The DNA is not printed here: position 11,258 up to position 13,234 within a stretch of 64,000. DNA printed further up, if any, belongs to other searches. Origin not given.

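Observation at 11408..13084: Kinase-fold plus Pol-beta nucleotidyltransferase fusion with a non-canonical catalytic loop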

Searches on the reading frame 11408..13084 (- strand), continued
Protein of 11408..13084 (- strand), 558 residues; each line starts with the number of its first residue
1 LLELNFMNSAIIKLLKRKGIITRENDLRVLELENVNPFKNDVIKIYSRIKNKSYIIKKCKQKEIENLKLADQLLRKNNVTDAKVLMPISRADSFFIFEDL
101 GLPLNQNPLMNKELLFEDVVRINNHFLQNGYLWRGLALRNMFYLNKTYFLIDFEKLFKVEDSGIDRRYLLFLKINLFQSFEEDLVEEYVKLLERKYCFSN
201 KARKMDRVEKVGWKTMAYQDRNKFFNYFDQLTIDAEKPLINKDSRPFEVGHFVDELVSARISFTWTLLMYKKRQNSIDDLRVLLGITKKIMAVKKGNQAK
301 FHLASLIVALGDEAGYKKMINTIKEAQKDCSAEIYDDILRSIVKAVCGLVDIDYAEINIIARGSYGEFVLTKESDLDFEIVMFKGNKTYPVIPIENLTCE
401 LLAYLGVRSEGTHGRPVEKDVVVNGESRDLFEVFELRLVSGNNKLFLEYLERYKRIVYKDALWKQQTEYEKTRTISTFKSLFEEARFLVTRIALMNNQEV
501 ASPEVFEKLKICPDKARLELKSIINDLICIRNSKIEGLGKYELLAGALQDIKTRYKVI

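Call 66: search_protein_families(library=pfam, proteins=[L020:13044-14648:+, L020:14320-15711:+, L020:18129-18863:+, L020:18662-19390:+, L020:3863-6847:+, L020:3023-6757:-, L020:19398-20417:-, L020:19437-20309:+, L020:353-3805:+, L020:446-3022:-], max_evalue=0.001)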
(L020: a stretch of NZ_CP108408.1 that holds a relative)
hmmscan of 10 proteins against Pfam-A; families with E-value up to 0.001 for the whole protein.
L020:13044-14648:+ (534 aa): 5 families
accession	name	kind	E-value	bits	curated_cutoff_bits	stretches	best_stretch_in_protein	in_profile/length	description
PF00534.26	Glycos_transf_1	-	3.9e-16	59.5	26.4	1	361-500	14-156/172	Glycosyl transferases group 1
PF13692.12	Glyco_trans_1_4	-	4.8e-13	50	27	1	363-498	2-138/142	Glycosyl transferases group 1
PF13579.12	Glyco_trans_4_4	-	6.6e-09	36.7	29.7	1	151-340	1-153/158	Glycosyl transferase 4-like domain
PF13439.12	Glyco_transf_4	-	9.5e-09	35.9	28.5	1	151-335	2-155/170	Glycosyltransferase Family 4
PF20706.3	GT4-conflict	-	1.5e-06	27.9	26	1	359-463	194-308/385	Family 4 Glycosyltransferase in conflict systems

L020:14320-15711:+ (463 aa): 0 families

L020:18129-18863:+ (244 aa): 2 families
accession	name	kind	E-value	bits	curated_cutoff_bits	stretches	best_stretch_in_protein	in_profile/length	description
PF13469.12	Sulfotransfer_3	-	8.6e-25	88.7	27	1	10-188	1-216/216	Sulfotransferase family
PF00685.33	Sulfotransfer_1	-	0.0004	20.3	22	0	11-188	4-185/255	Sulfotransferase domain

L020:18662-19390:+ (242 aa): 6 families
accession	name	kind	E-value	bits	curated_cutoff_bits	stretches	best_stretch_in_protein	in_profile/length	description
PF01583.26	APS_kinase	-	2.2e-12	47.7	21.1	1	73-185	2-119/152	Adenylylsulphate kinase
PF13671.12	AAA_33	-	9.9e-08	32.8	27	1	75-192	1-123/143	AAA domain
PF24883.2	NPHP3_N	-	2.4e-06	28.3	24.8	1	69-109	18-58/164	Nephrocystin 3, N-terminal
PF13238.12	AAA_18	-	0.00039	21.3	29.4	1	78-191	3-115/128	AAA domain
PF13401.12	AAA_22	-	0.00057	20.6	27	0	77-117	9-50/130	AAA domain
PF08433.16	KTI12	-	0.00091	19.2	22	0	78-111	6-39/271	Chromatin associated protein KTI12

L020:3863-6847:+ (994 aa): 3 families
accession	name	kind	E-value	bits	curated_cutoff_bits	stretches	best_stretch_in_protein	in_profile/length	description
PF13032.11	RNaseH_pPIWI_RE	-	7.4e-74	249.6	25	1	670-967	1-288/288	RNaseH domain of pPIWI_RE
PF13111.11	pPIWI_RE_X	-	4e-15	56.3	30.5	1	28-435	14-371/396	pPIWI_RE module N-terminal domain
PF18157.6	MID_pPIWI_RE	-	8.7e-06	26.5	26.6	1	553-650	45-138/141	MID domain of pPIWI_RE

L020:3023-6757:- (1244 aa): 0 families

L020:19398-20417:- (339 aa): 9 families
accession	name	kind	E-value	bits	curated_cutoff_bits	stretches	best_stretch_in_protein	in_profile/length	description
PF08241.18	Methyltransf_11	-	9.6e-20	71.5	21.2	1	82-179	2-95/95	Methyltransferase domain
PF13847.12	Methyltransf_31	-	3.8e-19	69.2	27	1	77-201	4-123/145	Methyltransferase domain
PF13649.12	Methyltransf_25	-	7.2e-18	65.5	27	1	80-175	1-97/97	Methyltransferase domain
PF08242.18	Methyltransf_12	-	5.3e-14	53.2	30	1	81-177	1-98/98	Methyltransferase domain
PF13489.12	Methyltransf_23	-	3.3e-12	46.9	27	1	66-185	11-122/164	Methyltransferase domain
PF01209.24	Ubie_methyltran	-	5e-08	33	20.1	1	69-179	40-151/233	ubiE/COQ5 methyltransferase family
PF05175.20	MTS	-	1e-05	25.6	23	1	74-149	30-103/170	Methyltransferase small domain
PF02390.23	Methyltransf_4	-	3.8e-05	23.7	24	1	79-121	4-46/173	Putative methyltransferase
PF00891.24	Methyltransf_2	-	0.00097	19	22.3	0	77-181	63-166/210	O-methyltransferase domain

L020:19437-20309:+ (290 aa): 0 families

L020:353-3805:+ (1150 aa): 0 families

L020:446-3022:- (858 aa): 0 families

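Call 77: search_protein_families(library=pfam, proteins=[P0083, P0085, P0080, P0082, P0078, P0069, P0058, P0063, P0073, P0079], max_evalue=1)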
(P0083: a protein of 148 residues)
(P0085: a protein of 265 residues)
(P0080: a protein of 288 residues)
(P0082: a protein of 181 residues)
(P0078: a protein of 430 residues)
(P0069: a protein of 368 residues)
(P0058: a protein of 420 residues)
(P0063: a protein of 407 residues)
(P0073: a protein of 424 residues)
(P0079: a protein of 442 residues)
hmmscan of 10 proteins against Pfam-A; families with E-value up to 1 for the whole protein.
P0083 (148 aa): 5 families
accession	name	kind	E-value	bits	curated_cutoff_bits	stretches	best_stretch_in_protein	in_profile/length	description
PF01909.29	NTP_transf_2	-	1.9e-06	28.6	21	1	26-90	4-69/93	Nucleotidyltransferase domain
PF18765.7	Polbeta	-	0.0067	17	26.9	1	40-73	12-45/93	Polymerase beta, Nucleotidyltransferase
PF03710.21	GlnE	-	0.0091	15.8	24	1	25-73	107-162/252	Glutamate-ammonia ligase adenylyltransferase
PF22600.2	MTPAP-like_central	-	0.013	16.1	27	1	27-70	26-69/139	Poly(A) RNA polymerase, mitochondrial-like, central palm domain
PF14792.12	DNA_pol_B_palm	-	0.2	12.4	25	1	30-72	14-55/113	DNA polymerase beta palm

P0085 (265 aa): 5 families
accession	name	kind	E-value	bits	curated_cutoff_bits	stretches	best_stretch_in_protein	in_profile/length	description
PF01909.29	NTP_transf_2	-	0.0014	19.4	21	1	39-68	14-43/93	Nucleotidyltransferase domain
PF18765.7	Polbeta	-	0.027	15.1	26.9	1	46-70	20-43/93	Polymerase beta, Nucleotidyltransferase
PF03710.21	GlnE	-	0.043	13.6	24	1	34-71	124-161/252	Glutamate-ammonia ligase adenylyltransferase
PF03445.19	DUF294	-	0.06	13.7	21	1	41-67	51-77/138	Putative nucleotidyltransferase DUF294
PF22600.2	MTPAP-like_central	-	0.16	12.5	27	1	16-74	18-78/139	Poly(A) RNA polymerase, mitochondrial-like, central palm domain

P0080 (288 aa): 1 family
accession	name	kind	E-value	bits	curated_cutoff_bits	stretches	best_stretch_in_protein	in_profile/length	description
PF03109.22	ABC1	-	0.24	11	22.9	1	71-142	137-211/244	ABC1 atypical kinase-like domain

P0082 (181 aa): 5 families
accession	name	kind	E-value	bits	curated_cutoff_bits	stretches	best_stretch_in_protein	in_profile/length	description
PF03109.22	ABC1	-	1.7e-05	24.5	22.9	1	25-117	112-211/244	ABC1 atypical kinase-like domain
PF00069.31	Pkinase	-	0.0008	19.3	31.7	1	12-117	45-142/263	Protein kinase domain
PF01163.29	RIO1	-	0.0024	18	22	1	18-119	50-150/187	RIO domain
PF18710.7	ComR_TPR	-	0.0027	17.9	26.5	1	107-171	4-67/222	ComR tetratricopeptide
PF03118.21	RNA_pol_A_CTD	-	0.065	13.4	23.8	1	151-179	34-62/67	Bacterial RNA polymerase, alpha chain C terminal domain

P0078 (430 aa): 5 families
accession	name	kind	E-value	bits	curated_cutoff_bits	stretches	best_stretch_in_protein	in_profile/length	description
PF00069.31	Pkinase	-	9.8e-05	22.3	31.7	1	200-263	95-157/263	Protein kinase domain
PF01633.27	Choline_kinase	-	0.034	13.9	29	1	86-250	59-190/300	Choline/ethanolamine kinase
PF01636.29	APH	-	0.085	13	23.2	1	220-264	166-210/239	Phosphotransferase enzyme family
PF11766.14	Candida_ALS_N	-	0.11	12.2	25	1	310-372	101-157/247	Agglutinin-like protein, N-terminal domain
PF06293.20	Kdo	-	0.16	11.9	21.3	1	197-249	114-167/207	Lipopolysaccharide kinase (Kdo/WaaP) family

P0069 (368 aa): 0 families

P0058 (420 aa): 2 families
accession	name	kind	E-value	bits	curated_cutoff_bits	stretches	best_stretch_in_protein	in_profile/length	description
PF22194.2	F-93_WHD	-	0.12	12.9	28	1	111-150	6-45/62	F-93, winged-helix domain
PF00948.26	Flavi_NS1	-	0.26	10.6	26.5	1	177-285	7-119/360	Flavivirus non-structural Protein NS1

P0063 (407 aa): 1 family
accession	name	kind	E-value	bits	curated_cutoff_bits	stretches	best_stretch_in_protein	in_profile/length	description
PF17416.8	Glycoprot_B_PH1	-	0.17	11.9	27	1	59-108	113-162/210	Herpesvirus Glycoprotein B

P0073 (424 aa): 0 families

P0079 (442 aa): 0 families

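Call 79: find_encoding_contigs(protein=P0058, flank=8000, max_places=2)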
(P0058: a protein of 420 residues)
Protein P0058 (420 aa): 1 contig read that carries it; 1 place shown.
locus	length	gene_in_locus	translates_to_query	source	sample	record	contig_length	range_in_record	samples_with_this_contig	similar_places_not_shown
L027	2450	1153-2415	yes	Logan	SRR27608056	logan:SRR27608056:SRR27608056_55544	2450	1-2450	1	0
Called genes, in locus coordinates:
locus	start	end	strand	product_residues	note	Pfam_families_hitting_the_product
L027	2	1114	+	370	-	?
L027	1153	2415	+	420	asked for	-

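Call 80: find_encoding_contigs(protein=P0037, flank=8000, max_places=2)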
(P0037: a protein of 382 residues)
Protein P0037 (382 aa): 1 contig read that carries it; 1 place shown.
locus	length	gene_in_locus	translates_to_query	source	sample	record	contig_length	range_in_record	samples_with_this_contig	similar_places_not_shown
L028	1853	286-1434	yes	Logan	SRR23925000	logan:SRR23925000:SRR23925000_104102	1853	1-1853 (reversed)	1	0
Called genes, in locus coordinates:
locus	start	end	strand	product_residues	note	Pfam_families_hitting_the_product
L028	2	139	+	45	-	?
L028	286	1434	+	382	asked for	-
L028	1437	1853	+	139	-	?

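Call 94: find_encoding_contigs(protein=P0073, flank=8000, max_places=2)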
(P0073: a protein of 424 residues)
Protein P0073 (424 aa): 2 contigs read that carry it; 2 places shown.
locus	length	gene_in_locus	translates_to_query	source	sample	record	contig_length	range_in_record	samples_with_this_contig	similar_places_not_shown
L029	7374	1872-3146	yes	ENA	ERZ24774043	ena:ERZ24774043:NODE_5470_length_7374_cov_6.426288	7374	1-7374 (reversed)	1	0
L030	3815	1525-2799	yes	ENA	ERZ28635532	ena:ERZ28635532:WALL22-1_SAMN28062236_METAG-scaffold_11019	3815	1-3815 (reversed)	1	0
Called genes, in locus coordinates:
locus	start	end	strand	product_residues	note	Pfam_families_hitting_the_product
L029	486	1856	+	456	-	PF04055:Radical_SAM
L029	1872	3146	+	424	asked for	-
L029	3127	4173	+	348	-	-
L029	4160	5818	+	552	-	PF00282:Pyridoxal_deC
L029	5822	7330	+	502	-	-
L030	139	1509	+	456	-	PF04055:Radical_SAM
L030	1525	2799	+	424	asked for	-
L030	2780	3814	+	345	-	?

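Call 95: find_encoding_contigs(protein=P0063, flank=8000, max_places=2)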
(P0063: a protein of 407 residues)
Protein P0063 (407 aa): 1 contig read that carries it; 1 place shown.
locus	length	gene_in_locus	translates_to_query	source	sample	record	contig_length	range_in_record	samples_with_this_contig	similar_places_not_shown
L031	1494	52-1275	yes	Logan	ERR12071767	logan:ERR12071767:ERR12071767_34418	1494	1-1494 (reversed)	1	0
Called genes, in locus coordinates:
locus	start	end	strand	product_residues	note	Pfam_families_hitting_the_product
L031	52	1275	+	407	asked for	-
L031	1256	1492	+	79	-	?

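Call 97: search_protein_families(library=pfam, proteins=[L029:486-1856:+, L029:3127-4173:+, L029:5822-7330:+, L029:4160-5818:+, L005:6267-7328:-, L005:13164-14231:+, L001:6991-8172:+, L007:11733-12536:+], max_evalue=0.1)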
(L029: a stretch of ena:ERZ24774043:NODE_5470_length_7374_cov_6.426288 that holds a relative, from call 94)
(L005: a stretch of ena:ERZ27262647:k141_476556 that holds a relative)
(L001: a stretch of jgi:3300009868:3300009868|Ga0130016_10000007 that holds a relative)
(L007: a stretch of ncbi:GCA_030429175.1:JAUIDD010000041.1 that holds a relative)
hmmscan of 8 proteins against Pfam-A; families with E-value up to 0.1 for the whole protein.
L029:486-1856:+ (456 aa): 1 family
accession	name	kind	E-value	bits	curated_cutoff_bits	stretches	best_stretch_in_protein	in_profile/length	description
PF04055.27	Radical_SAM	-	5.2e-11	43.4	29.5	1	179-344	1-166/166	Radical SAM superfamily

L029:3127-4173:+ (348 aa): 0 families

L029:5822-7330:+ (502 aa): 1 family
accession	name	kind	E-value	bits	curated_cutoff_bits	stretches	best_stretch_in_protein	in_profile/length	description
PF01966.28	HD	-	8.9e-05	23.2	22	1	35-143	4-116/116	HD domain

L029:4160-5818:+ (552 aa): 2 families
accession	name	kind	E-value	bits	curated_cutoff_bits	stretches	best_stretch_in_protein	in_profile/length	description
PF00282.25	Pyridoxal_deC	-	1.9e-17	63.5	27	2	80-270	36-227/375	Pyridoxal-dependent decarboxylase conserved domain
PF17382.7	Ycf70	-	0.063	14.1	25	0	285-317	47-79/89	Uncharacterized Ycf70-like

L005:6267-7328:- (353 aa): 0 families

L005:13164-14231:+ (355 aa): 0 families

L001:6991-8172:+ (393 aa): 0 families

L007:11733-12536:+ (268 aa): 2 families
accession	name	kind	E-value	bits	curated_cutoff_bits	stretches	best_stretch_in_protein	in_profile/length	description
PF00282.25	Pyridoxal_deC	-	1.6e-17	63.8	27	1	52-262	3-208/375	Pyridoxal-dependent decarboxylase conserved domain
PF14566.11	PTPlike_phytase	-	0.052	14.1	27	0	235-267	118-149/158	Inositol hexakisphosphate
